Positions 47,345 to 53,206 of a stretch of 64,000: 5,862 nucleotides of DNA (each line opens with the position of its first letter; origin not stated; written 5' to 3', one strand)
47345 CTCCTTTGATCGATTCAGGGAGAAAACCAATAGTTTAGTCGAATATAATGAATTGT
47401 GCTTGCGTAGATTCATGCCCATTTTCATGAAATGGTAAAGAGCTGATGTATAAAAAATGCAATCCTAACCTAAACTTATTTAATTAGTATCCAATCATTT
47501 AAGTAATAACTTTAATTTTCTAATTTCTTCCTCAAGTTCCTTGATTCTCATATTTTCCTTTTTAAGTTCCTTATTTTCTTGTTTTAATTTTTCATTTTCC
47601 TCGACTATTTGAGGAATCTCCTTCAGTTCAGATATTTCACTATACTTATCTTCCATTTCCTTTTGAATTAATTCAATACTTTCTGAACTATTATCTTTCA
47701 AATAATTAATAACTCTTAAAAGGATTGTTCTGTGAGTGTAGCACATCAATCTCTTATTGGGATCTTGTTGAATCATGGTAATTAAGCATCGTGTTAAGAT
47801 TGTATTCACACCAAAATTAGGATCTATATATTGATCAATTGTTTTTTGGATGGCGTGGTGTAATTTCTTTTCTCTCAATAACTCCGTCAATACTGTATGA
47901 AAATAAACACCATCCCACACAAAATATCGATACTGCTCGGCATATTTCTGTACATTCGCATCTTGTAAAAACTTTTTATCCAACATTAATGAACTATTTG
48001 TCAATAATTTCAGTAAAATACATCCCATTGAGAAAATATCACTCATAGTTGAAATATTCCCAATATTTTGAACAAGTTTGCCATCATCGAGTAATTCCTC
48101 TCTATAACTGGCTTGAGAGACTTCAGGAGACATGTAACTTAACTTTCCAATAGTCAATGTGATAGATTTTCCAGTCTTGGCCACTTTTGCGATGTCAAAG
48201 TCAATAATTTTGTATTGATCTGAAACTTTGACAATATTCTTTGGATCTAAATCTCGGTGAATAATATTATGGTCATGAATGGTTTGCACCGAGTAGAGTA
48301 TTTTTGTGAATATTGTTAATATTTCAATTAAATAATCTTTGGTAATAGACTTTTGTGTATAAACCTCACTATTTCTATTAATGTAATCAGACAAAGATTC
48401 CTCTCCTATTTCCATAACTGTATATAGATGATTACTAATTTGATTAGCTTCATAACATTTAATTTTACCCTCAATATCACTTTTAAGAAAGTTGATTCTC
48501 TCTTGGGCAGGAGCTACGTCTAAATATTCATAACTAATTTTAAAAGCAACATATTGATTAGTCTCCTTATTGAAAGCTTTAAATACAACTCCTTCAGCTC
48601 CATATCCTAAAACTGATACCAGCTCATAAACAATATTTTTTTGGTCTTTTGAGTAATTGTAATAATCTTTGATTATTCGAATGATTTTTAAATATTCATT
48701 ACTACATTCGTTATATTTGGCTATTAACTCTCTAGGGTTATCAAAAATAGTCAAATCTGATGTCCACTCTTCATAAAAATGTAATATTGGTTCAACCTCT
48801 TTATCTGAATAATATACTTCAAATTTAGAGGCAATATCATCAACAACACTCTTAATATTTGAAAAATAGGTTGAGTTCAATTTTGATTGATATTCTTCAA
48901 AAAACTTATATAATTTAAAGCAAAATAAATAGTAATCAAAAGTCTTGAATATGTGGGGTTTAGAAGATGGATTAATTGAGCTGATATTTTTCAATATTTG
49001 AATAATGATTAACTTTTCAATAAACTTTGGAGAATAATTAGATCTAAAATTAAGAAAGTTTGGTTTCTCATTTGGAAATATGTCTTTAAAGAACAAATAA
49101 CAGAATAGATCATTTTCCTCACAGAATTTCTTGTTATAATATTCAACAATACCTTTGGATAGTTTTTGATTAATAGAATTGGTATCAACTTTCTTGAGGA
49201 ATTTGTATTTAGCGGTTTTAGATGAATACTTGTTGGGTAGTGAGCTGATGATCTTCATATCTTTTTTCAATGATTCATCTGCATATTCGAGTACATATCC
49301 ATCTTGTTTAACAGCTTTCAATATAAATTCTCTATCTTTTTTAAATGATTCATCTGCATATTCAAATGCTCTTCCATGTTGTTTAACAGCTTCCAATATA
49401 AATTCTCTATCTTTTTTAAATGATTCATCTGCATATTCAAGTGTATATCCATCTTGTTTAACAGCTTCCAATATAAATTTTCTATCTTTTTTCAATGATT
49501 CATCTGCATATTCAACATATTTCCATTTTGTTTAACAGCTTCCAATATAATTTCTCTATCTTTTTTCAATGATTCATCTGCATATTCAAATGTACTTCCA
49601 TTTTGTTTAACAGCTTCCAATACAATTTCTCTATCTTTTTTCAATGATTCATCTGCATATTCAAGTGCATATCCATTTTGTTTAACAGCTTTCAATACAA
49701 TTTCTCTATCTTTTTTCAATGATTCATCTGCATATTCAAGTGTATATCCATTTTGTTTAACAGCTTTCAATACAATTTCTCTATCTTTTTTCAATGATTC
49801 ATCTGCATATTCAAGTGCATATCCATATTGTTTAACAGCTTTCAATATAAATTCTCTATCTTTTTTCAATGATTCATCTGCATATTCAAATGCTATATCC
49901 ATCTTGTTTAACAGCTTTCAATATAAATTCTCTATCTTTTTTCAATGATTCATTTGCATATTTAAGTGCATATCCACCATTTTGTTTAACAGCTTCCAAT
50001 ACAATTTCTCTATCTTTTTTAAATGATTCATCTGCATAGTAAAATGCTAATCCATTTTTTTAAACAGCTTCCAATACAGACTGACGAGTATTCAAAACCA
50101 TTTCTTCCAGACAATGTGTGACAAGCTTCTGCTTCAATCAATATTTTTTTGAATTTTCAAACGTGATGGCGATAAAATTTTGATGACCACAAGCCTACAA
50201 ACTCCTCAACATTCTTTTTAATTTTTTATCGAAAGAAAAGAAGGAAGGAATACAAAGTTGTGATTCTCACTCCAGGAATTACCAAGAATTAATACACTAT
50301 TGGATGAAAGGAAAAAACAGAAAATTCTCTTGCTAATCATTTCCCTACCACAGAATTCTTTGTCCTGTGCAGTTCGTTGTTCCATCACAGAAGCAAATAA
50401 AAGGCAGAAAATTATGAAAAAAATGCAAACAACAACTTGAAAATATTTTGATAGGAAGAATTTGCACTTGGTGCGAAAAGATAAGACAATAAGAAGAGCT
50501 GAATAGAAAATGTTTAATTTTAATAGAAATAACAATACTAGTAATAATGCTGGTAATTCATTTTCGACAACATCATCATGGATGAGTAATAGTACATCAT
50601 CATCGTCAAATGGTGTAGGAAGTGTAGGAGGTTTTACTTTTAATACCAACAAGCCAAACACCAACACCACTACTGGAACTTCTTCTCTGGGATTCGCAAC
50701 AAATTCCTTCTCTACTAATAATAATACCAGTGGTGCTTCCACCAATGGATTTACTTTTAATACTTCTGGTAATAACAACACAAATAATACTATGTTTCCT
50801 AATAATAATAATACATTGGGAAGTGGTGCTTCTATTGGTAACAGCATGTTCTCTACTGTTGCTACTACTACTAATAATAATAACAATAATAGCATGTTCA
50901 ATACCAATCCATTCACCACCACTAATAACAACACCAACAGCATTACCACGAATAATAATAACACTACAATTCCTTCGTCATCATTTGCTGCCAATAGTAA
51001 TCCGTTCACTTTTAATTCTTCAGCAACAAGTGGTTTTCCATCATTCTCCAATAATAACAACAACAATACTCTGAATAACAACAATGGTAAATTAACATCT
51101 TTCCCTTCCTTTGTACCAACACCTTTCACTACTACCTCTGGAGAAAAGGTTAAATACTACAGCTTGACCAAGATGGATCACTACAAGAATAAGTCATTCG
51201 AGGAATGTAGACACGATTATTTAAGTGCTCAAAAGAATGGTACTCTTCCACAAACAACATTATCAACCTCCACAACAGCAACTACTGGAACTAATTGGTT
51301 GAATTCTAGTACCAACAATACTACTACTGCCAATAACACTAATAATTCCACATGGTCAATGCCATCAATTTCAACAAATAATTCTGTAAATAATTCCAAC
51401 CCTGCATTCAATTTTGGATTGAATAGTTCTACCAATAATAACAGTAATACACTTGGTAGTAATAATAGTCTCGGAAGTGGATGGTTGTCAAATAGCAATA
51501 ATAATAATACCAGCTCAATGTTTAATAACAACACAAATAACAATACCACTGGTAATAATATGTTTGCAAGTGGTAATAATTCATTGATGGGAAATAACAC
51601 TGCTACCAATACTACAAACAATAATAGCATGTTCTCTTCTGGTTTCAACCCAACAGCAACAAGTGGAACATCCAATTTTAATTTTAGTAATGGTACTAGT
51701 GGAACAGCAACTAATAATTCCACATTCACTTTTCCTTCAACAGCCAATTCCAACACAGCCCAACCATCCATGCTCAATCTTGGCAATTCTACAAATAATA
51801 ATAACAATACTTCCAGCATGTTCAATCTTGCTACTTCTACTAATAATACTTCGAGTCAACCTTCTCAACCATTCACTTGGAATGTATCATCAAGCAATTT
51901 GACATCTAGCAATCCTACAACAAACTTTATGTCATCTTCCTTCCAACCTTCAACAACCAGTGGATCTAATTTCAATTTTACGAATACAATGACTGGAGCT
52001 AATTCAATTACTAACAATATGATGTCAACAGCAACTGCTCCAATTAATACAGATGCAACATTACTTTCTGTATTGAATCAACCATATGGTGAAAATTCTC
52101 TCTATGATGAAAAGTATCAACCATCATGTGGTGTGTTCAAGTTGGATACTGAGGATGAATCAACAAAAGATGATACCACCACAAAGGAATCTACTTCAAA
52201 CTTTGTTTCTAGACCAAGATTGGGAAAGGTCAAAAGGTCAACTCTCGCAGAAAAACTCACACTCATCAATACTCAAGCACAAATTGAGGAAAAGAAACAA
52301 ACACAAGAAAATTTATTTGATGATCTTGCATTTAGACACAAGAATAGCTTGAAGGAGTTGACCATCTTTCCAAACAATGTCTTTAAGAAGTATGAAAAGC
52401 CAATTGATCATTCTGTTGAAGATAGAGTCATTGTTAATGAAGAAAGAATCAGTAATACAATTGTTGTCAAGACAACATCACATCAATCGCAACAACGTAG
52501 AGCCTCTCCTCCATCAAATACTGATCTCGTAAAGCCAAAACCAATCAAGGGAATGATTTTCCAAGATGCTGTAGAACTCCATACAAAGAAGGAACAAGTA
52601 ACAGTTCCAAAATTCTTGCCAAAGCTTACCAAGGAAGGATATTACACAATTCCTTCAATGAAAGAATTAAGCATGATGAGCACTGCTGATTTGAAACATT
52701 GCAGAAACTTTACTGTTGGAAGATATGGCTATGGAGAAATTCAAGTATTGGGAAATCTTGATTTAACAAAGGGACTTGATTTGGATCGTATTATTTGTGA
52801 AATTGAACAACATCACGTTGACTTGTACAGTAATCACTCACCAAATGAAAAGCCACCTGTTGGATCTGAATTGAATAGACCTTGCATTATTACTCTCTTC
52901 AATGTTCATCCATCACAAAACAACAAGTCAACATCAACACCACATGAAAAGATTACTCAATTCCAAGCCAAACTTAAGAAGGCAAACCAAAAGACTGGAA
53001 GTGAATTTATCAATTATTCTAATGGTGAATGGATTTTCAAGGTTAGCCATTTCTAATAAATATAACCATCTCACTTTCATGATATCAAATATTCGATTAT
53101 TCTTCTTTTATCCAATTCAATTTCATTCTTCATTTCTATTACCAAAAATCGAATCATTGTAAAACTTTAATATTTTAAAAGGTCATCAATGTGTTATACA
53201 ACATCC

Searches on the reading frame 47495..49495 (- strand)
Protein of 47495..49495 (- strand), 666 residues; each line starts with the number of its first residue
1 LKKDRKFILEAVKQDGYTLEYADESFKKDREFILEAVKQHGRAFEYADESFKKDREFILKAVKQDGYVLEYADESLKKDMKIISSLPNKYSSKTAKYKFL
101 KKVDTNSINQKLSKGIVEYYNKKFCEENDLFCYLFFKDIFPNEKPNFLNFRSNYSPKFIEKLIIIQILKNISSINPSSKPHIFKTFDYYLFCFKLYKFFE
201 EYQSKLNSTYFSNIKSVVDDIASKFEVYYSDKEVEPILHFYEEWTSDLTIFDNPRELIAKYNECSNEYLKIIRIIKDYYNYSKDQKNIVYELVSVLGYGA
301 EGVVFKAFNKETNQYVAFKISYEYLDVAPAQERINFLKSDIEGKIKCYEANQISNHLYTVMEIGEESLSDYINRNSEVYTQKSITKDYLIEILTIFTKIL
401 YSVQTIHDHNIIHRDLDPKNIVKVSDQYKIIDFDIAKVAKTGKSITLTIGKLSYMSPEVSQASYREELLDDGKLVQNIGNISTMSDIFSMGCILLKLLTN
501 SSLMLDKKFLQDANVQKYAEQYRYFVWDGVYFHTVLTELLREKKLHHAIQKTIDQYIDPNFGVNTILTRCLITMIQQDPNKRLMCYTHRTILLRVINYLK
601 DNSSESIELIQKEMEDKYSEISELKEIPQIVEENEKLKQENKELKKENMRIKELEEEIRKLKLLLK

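Call 67: search_protein_families(library=pfam, proteins=[window:47495-49495:-], max_evalue=0.001)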
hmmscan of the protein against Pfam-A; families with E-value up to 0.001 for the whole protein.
window:47495-49495:- (666 aa): 3 families
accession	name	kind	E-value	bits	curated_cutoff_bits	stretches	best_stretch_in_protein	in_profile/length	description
PF13475.11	DUF4116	-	5.6e-51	170.3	24.9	3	29-77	1-49/49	Domain of unknown function (DUF4116)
PF00069.31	Pkinase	-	2.2e-28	99.8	31.7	1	290-583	1-252/263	Protein kinase domain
PF07714.23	PK_Tyr_Ser-Thr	-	7.2e-10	39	23.1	1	292-507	3-207/258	Protein tyrosine and serine/threonine kinase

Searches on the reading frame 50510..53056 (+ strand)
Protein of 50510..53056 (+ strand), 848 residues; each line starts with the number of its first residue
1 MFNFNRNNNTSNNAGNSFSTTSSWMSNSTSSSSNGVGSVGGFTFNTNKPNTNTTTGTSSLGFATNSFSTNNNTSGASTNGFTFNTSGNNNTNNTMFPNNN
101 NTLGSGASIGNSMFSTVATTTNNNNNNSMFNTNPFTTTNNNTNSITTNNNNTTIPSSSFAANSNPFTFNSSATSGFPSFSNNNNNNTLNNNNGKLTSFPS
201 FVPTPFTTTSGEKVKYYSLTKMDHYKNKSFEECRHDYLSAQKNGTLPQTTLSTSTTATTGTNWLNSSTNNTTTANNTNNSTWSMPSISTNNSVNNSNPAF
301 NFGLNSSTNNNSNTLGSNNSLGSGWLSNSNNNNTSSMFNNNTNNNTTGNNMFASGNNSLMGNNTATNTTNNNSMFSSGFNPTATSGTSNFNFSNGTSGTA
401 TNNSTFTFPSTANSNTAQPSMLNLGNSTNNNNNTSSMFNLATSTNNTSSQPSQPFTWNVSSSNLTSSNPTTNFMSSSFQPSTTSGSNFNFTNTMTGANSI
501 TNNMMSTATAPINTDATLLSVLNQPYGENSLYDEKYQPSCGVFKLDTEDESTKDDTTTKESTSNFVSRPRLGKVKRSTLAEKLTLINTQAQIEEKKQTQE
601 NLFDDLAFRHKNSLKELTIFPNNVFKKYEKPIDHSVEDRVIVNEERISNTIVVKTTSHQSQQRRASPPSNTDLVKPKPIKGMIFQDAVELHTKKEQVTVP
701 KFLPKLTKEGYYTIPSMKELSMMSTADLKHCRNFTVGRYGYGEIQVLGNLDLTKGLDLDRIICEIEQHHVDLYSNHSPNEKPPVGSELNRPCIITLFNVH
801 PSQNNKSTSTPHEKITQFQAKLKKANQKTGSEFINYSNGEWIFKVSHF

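Call 67: search_protein_families(library=pfam, proteins=[window:50510-53056:+], max_evalue=0.001)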
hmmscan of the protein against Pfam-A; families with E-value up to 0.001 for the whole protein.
window:50510-53056:+ (848 aa): 1 family
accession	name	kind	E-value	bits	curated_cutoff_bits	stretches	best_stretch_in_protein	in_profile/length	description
PF04096.20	Nucleoporin2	-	1.7e-34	119.5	28.4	1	709-848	2-143/148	Nup98-96 autopeptidase S59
